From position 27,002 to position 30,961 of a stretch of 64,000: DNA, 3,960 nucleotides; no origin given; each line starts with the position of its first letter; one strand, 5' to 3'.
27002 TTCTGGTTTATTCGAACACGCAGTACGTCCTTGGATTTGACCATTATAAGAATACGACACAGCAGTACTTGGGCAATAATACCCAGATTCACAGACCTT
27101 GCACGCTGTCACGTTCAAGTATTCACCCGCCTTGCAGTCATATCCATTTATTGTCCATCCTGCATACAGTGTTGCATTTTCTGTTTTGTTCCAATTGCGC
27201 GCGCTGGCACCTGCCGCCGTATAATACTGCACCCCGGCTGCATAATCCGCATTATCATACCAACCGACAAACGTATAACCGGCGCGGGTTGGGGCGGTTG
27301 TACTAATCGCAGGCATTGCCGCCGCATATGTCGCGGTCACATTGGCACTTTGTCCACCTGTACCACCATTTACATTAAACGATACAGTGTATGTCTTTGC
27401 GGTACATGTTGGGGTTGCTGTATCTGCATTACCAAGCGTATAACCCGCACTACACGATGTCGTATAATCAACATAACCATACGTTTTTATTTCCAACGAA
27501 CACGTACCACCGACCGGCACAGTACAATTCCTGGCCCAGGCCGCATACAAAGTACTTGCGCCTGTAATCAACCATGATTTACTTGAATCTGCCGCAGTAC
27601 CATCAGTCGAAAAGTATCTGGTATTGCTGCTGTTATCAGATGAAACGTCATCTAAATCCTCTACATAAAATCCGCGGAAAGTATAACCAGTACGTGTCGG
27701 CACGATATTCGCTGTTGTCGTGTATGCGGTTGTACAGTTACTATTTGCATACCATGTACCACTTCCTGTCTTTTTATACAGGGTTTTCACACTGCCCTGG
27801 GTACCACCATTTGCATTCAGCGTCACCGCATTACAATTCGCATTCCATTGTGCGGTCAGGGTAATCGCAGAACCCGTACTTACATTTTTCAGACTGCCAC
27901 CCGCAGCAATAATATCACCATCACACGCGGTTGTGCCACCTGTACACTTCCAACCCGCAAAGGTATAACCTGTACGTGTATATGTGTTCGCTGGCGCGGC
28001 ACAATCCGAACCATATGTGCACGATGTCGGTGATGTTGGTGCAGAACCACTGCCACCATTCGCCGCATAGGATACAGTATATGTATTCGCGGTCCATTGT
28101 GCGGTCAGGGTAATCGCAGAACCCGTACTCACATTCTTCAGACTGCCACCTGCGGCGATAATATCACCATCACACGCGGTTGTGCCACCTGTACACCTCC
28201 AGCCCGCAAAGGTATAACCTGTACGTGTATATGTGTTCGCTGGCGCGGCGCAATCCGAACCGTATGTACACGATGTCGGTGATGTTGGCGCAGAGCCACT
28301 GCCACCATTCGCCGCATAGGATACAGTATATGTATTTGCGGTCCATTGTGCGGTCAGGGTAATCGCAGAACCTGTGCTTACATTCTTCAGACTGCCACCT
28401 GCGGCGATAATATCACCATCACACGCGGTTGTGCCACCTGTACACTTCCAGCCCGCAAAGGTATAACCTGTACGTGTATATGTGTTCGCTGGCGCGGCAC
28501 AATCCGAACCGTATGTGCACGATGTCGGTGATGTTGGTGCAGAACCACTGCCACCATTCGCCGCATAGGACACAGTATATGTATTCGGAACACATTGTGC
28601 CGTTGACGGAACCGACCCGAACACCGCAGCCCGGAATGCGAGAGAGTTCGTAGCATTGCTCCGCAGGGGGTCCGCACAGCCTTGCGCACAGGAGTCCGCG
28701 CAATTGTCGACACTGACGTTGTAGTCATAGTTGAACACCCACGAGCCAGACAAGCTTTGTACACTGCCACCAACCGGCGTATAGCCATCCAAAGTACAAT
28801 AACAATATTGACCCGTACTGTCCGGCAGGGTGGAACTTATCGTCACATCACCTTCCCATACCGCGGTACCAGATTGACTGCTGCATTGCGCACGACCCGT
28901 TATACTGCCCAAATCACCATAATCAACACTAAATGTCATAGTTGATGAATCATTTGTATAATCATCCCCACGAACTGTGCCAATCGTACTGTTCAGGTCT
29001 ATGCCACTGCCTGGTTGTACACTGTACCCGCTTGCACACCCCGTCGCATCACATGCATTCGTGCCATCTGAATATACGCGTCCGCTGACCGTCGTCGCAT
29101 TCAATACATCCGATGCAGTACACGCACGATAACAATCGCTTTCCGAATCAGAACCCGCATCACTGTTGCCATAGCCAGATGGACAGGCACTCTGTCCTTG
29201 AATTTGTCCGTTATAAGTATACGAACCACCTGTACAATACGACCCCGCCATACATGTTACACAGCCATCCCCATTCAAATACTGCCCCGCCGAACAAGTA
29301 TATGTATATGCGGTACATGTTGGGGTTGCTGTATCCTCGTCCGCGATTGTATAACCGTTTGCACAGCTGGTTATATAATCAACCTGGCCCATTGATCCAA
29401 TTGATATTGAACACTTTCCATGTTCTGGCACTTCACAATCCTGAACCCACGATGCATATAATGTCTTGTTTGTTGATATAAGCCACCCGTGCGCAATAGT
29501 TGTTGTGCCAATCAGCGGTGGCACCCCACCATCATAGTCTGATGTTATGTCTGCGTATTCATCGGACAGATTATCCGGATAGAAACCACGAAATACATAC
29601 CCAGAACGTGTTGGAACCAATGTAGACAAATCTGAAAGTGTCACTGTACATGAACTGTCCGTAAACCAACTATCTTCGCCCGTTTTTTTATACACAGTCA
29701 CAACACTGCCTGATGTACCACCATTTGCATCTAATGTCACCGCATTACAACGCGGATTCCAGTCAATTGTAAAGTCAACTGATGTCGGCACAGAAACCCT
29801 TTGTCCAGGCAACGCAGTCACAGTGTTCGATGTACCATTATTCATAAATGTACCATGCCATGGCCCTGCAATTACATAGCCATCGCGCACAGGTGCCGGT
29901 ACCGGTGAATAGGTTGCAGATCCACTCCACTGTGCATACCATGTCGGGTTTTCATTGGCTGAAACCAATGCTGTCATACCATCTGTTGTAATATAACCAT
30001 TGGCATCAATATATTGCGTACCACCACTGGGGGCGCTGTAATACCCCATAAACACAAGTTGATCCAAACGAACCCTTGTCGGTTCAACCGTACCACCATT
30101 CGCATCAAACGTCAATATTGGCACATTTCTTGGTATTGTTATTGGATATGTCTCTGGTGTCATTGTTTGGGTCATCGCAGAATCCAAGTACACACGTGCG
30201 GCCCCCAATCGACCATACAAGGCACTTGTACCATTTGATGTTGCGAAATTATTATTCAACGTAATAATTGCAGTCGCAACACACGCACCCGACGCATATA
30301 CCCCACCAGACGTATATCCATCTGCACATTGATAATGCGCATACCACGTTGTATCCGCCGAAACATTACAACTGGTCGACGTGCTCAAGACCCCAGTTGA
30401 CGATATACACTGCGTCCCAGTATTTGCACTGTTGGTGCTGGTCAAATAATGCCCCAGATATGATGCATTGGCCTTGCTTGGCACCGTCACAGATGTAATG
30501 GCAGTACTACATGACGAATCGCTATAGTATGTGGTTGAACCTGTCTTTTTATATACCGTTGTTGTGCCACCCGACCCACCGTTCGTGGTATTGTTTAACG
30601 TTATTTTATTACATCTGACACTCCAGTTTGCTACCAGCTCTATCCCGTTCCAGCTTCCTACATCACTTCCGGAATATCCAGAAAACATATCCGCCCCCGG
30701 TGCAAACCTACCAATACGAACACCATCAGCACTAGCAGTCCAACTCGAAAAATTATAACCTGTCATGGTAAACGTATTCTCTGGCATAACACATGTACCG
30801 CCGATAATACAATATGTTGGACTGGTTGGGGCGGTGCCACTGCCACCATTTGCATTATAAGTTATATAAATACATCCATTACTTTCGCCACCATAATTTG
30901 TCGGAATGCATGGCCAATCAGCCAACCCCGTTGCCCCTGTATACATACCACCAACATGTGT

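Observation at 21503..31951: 3482-aa secreted giant combining BspA-LRR, Listeria-Bacteroides repeats and about 1600 aa of eukaryote-like CXXC repeats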

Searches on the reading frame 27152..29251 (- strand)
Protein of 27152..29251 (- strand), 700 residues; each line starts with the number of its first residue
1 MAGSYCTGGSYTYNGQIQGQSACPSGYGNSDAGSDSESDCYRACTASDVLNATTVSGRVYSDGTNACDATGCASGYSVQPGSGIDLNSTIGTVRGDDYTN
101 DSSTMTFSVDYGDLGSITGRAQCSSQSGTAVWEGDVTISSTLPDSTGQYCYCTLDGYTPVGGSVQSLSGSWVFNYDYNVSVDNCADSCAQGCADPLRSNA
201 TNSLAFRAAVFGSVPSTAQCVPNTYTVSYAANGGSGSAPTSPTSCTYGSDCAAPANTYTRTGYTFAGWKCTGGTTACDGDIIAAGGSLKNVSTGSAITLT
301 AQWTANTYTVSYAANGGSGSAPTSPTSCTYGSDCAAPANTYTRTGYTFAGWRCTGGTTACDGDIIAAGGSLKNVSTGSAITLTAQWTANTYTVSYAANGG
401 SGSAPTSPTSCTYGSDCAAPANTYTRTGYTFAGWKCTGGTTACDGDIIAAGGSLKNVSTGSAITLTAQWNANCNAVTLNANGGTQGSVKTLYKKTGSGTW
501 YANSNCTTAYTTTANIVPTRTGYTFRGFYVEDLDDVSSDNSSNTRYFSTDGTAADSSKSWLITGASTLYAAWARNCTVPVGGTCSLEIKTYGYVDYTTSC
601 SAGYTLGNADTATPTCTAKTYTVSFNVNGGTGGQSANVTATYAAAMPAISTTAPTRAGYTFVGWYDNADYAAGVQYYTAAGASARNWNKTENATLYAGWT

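Call 8: search_protein_families(library=pfam, proteins=[window:27152-29251:-], max_evalue=10)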
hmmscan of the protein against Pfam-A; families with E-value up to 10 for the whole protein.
window:27152-29251:- (700 aa): 4 families
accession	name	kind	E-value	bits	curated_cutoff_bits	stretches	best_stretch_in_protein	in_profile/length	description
PF09479.16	Flg_new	-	3.1e-42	143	27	4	621-697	1-64/65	Listeria-Bacteroides repeat domain (List_Bact_rpt)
PF23139.1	OB_YrrC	-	0.00034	20.9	27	0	261-306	18-59/76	ATP-dependent DNA helicase YrrC, OB-fold domain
PF13964.12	Kelch_6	-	0.13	12.7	25.3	0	351-372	1-22/50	Kelch motif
PF14608.12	zf-CCCH_2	-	2.3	9.3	25.8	0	244-251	7-14/19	RNA-binding, Nab2-type zinc finger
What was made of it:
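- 27140..28576 (-): Second Flg_new block, aa 1126-1604, including three near-identical 83-aa units. Pfam Flg_new E 3e-42 with 4 stretches (call 8).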

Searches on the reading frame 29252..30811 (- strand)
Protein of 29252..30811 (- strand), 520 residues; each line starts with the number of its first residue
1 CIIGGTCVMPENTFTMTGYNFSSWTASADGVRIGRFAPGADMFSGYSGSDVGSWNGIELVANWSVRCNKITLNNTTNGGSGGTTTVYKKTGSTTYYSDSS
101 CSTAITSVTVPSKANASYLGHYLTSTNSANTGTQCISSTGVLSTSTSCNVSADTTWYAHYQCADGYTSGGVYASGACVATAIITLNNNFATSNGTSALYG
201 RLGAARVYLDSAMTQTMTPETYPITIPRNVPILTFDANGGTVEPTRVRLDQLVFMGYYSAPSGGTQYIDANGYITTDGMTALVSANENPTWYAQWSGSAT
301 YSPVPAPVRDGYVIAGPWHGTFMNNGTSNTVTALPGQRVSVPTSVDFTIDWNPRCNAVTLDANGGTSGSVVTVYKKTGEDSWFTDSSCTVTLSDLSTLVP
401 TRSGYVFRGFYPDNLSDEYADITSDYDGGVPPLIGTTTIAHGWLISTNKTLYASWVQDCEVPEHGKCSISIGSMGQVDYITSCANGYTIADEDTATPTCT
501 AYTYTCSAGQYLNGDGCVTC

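Call 8: search_protein_families(library=pfam, proteins=[window:29252-30811:-], max_evalue=10)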
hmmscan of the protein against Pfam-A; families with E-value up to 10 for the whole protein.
window:29252-30811:- (520 aa): 2 families
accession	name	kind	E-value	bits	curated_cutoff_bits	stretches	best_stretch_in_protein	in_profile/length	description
PF09479.16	Flg_new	-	0.011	16.3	27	2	358-424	3-53/65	Listeria-Bacteroides repeat domain (List_Bact_rpt)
PF23038.1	KOW6_SPT51-2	-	0.63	10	27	1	460-482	23-45/51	Transcription elongation factor SPT5 homolog 1/2, KOW6 domain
